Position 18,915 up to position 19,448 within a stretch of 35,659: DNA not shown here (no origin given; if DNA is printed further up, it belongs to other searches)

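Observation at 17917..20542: Split gp10-like tail hub whose C-terminal module is also fused to a LamG lectin-like protein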

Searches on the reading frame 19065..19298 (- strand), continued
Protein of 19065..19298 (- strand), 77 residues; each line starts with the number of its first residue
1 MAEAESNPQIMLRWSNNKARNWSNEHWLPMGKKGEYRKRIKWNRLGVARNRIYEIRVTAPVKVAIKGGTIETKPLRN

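Call 73: search_dna_similar(query=window:19065-19298:-, collection=phages, mode=protein, max_rows=60, max_evalue=0.001)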
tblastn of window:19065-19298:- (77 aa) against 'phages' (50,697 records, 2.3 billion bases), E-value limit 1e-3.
Records with a match: 23; places in all: 23; records where one place covers at least 80% of the query: 18.
Best place of each record, by identity: <60% 23.
By first word of the organism name: Caudoviricetes 6; Vibrio 5; Pseudanabaena 3; Rhodoferax 2; Thalassomonas 2; Phage 1; Xanthomonas 1; Bacteriophage 1; Xylella 1; Pseudomonas 1.
By host as written in the record: - 7; Pseudanabaena sp. 3; Vibrio vulnificus 2; Rhodoferax sp. IMCC26218 2; Vibrio tasmaniensis 2; Thalassomonas loyana LMG 22536 2; Gammaproteobacteria 1; Xanthomonas campestris pv. campestris strain Ram 3-1 1; and 3 more.
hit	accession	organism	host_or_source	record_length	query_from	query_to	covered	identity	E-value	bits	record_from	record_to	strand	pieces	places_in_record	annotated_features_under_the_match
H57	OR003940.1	Phage DSL-LC05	Gammaproteobacteria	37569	6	74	90%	48.6%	1e-17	81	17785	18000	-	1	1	packaged DNA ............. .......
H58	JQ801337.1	Vibrio phage VvAW1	Vibrio vulnificus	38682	7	71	84%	50.8%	2e-16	77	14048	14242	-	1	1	hypothetical protein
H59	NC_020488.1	Vibrio phage VvAW1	Vibrio vulnificus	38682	7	71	84%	50.8%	2e-16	77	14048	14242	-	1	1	head closure Hc3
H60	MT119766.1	Xanthomonas phage PBR31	Xanthomonas campestris pv. campestris ...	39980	7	73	87%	47.8%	2e-15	74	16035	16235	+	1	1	tail tubular protein B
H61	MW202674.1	Caudoviricetes sp.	Manatee Spring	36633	6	65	78%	53.3%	1e-16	77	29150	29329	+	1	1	phage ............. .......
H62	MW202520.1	Caudoviricetes sp.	Manatee Spring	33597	6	65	78%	51.7%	2e-16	77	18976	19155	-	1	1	phage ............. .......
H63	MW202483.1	Caudoviricetes sp.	Manatee Spring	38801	6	74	90%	44.4%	9e-15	72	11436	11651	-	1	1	phage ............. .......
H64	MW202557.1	Caudoviricetes sp.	Manatee Spring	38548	6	70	84%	46.2%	1e-15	74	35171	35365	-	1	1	phage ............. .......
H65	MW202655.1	Bacteriophage sp.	Manatee Spring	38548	6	70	84%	46.2%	1e-15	74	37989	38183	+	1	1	phage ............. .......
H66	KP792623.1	Rhodoferax phage P26218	Rhodoferax sp. IMCC26218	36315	6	68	82%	46.0%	9e-15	72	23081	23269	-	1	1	hypothetical protein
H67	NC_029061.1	Rhodoferax phage P26218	Rhodoferax sp. IMCC26218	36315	6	68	82%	46.0%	9e-15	72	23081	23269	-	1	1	head closure Hc3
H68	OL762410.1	Vibrio phage vB_ValP_FGH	Vibrio alginolyticus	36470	7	73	87%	41.8%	1e-12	66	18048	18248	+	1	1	hypothetical protein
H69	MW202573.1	Caudoviricetes sp.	Manatee Spring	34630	6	71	86%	42.3%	8e-13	67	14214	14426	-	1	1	phage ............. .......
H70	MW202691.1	Caudoviricetes sp.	Manatee Spring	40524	4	70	87%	40.3%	4e-12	65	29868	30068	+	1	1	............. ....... | hypothetical protein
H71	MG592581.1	Vibrio phage 1.211.A._10N.222.52.F11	Vibrio tasmaniensis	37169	7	73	87%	40.3%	8e-12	64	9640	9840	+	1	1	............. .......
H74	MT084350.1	Xylella phage Xfas53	Xylella fastidiosa subsp. multiplex ...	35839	9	61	69%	37.7%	6e-4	42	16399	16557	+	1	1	hypothetical protein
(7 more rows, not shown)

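Call 74: get_annotated_region(hit=H74, flank=3500)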
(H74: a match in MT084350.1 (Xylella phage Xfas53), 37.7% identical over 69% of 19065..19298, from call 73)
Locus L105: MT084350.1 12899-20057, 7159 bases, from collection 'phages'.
description: Xylella phage Xfas53, complete genome.
organism: Xylella phage Xfas53 (NCBI taxid 670252)
taxonomy: Viruses; Duplodnaviria; Heunggongvirae; Uroviricota; Caudoviricetes
host: Xylella fastidiosa subsp. multiplex IVIA5901; source: -; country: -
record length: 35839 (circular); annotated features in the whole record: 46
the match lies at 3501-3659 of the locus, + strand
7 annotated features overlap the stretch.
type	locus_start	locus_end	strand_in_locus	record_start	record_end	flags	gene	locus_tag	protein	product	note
CDS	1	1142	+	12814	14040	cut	-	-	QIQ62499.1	hypothetical protein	-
CDS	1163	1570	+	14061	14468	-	-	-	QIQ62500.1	hypothetical protein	-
CDS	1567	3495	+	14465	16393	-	-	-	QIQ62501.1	hypothetical protein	-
CDS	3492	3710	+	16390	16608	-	-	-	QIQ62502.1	hypothetical protein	-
CDS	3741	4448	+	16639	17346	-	-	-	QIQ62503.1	DNA transfer protein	-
CDS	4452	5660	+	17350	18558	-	-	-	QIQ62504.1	hypothetical protein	-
CDS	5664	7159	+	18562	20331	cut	-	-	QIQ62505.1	hypothetical protein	-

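Call 85: search_protein_families(library=pfam, proteins=[P0021], max_evalue=1)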
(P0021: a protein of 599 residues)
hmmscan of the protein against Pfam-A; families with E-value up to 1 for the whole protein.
P0021 (599 aa): 2 families
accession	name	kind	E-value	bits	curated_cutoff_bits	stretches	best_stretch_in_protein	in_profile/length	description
PF13385.13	Laminin_G_3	-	5e-20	72.6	27.6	2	298-455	2-143/151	Concanavalin A-like lectin/glucanases superfamily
PF01833.30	TIG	-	3.9e-08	33.6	20.9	1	468-522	28-84/84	IPT/TIG domain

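Call 86: find_encoding_contigs(protein=P0068, flank=7000, max_places=2)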
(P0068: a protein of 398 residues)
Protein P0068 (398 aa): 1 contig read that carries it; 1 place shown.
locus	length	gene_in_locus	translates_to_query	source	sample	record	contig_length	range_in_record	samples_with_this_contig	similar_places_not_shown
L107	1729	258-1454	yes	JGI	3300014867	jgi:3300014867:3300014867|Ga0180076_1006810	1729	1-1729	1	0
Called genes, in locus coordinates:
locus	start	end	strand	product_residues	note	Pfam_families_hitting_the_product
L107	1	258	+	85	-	?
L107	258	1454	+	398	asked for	PF00801:PKD, PF18911:PKD_4, PF13385:Laminin_G_3 (weak), PF11134:Phage_stabilise (weak)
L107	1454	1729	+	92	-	?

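Call 87: find_encoding_contigs(protein=P0054, flank=7000, max_places=2)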
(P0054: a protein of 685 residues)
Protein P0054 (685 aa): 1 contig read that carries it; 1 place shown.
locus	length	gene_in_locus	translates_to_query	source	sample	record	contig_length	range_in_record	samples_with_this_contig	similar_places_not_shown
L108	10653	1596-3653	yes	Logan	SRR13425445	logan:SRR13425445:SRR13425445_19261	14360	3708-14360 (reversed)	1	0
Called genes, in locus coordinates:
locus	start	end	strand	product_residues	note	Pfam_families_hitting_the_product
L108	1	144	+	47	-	?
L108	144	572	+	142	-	PF11134:Phage_stabilise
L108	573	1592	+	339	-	-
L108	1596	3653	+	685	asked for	PF11134:Phage_stabilise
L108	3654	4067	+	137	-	PF26209:Phage_phiTE_241_C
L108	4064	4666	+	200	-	-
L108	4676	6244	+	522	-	-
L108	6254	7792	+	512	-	-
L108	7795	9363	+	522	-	-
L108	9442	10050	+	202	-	-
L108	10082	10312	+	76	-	PF13443:HTH_26 (weak), PF01381:HTH_3, PF13560:HTH_31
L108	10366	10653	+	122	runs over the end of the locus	-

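Call 88: find_encoding_contigs(protein=P0024, flank=7000, max_places=2)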
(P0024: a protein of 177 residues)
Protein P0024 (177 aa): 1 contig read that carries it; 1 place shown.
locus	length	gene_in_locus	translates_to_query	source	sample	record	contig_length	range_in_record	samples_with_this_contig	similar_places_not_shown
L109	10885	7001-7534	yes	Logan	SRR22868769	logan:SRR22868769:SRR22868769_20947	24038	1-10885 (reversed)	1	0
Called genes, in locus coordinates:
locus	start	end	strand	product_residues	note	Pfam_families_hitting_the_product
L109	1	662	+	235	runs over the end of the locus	-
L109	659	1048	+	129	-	-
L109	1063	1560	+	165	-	-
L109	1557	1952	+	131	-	-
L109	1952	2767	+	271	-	-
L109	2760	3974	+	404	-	-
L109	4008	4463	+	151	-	-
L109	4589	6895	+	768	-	PF11134:Phage_stabilise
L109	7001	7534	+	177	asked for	PF11134:Phage_stabilise (faint)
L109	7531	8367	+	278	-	-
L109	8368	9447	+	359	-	PF10102:DUF2341 (weak), PF13385:Laminin_G_3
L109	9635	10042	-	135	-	-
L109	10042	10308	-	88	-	-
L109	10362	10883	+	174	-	?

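Call 92: search_solved_structures(query=A1, max_evalue=1, show_alignments=0)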
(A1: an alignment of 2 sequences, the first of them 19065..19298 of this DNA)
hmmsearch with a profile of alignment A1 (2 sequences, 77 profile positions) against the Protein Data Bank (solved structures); distinct sequences matched with E-value up to 1: 4.
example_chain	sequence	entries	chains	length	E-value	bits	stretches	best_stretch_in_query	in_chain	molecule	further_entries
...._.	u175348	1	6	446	6.2e-06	29.2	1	5-71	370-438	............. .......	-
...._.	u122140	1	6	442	0.00073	22.5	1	6-61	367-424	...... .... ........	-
5yre_B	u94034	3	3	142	0.57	13.3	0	2-35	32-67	PPL3-A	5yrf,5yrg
5yre_A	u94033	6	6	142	0.57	13.3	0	2-35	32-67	PPL3-A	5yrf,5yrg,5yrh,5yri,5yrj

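Call 94: search_solved_structures(query=A5, max_evalue=1, show_alignments=4)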
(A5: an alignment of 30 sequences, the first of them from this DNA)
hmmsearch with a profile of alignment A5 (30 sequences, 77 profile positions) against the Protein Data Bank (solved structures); distinct sequences matched with E-value up to 1: 55.
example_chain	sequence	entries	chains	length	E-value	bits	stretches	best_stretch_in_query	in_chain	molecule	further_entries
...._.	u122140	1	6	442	2.4e-15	59.1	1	6-75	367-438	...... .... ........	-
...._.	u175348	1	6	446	4.1e-13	51.9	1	4-71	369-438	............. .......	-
4j9t_A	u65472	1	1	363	5e-06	29.2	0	12-33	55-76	designed unnatural amino acid dependent metalloprotein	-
1eur_A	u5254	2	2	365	5.3e-06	29.1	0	12-33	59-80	SIALIDASE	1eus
1w8n_A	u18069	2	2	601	7.5e-05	25.5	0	12-33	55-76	BACTERIAL SIALIDASE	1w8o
2bzd_A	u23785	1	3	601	7.5e-05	25.5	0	12-33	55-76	BACTERIAL SIALIDASE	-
2ber_A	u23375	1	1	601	7.8e-05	25.4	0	12-33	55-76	BACTERIAL SIALIDASE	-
1eut_A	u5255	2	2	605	8e-05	25.4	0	12-33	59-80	SIALIDASE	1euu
1wcq_A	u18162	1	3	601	8e-05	25.4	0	12-33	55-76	SIALIDASE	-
7lbu_A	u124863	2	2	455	0.00053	22.7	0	10-34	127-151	Exo-alpha-sialidase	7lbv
4fj6_A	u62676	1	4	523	0.00084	22.1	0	6-24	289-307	glycoside hydrolase family 33, candidate sialidase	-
6mnj_A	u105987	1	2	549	0.0029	20.4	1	5-24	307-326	Hz136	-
4x6k_A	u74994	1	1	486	0.0052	19.6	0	11-25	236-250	Anhydrosialidase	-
4x47_A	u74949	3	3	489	0.0053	19.5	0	11-25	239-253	Anhydrosialidase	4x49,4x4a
2w20_A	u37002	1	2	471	0.0069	19.2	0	10-24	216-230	SIALIDASE A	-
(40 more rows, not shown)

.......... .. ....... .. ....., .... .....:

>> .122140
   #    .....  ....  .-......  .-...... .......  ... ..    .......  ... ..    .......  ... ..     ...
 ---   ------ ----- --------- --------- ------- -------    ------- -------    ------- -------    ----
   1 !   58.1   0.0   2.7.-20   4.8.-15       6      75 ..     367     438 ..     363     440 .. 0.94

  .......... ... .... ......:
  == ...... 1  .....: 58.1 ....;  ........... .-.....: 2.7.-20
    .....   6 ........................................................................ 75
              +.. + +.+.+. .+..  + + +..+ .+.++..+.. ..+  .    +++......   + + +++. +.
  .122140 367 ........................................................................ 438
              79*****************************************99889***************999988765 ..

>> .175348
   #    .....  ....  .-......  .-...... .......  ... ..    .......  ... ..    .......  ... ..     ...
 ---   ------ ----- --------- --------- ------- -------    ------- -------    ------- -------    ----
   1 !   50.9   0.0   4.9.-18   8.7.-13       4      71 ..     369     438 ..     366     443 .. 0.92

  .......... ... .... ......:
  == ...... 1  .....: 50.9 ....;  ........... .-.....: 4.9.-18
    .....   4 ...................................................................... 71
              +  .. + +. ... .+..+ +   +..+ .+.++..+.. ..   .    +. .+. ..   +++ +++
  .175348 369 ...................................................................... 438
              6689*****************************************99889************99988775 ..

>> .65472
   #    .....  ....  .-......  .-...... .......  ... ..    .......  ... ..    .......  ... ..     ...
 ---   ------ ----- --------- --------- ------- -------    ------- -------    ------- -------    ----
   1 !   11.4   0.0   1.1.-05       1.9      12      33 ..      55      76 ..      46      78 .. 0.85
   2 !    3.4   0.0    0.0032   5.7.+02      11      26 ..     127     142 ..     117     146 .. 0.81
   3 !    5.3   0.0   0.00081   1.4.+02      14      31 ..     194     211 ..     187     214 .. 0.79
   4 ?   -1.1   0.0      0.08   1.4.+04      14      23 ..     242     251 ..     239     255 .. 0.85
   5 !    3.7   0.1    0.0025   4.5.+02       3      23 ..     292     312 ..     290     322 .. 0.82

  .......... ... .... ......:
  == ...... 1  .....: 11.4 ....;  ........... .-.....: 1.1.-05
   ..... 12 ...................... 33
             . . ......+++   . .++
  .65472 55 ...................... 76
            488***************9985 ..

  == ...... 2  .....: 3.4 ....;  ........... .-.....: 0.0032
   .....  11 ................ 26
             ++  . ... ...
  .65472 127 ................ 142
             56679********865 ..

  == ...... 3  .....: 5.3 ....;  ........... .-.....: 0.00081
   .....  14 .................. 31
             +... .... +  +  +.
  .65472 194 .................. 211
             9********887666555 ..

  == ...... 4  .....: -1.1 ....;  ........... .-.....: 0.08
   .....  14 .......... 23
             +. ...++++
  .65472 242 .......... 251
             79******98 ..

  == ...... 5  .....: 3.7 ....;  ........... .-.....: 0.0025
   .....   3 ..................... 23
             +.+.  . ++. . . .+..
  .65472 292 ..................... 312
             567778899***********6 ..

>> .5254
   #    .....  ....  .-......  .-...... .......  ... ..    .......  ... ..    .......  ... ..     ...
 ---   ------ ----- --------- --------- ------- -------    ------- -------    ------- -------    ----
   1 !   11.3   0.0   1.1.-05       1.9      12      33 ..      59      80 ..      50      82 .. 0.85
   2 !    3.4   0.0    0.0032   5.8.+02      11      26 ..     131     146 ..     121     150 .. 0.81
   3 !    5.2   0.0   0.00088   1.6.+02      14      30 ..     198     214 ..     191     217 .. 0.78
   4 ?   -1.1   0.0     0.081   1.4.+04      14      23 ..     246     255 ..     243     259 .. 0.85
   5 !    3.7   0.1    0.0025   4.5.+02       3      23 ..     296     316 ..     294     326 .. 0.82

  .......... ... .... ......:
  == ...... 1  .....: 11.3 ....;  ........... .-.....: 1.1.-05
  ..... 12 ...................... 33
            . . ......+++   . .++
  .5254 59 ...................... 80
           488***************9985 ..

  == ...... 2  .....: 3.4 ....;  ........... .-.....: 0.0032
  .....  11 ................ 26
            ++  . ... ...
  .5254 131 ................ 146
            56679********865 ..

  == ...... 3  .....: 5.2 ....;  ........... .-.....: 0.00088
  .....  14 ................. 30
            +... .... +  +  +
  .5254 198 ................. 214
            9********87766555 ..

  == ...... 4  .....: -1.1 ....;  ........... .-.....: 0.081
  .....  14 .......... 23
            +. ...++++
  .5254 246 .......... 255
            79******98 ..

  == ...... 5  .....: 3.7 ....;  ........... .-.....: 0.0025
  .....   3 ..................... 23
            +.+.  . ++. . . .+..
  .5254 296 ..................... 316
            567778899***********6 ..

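Call 98: find_related_loci(query=A1, collection=genome_contigs, flank=5000)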
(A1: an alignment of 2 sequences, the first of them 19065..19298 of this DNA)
Query A1 (77 aa) in genome_contigs; peptide patterns used: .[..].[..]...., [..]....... (x = any residue, [..] = any of these).
31 stretches matched a pattern; 1 encode a relative of the query (tblastn E <= 1e-3); 1 distinct loci.
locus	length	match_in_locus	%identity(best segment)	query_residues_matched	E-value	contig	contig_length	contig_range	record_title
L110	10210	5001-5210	54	4-73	2e-25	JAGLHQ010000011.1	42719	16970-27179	MAG: Planctomycetota bacterium isolate RS_10_9 ROV157_10.bin.9.fa_11, whole genome shotgun sequence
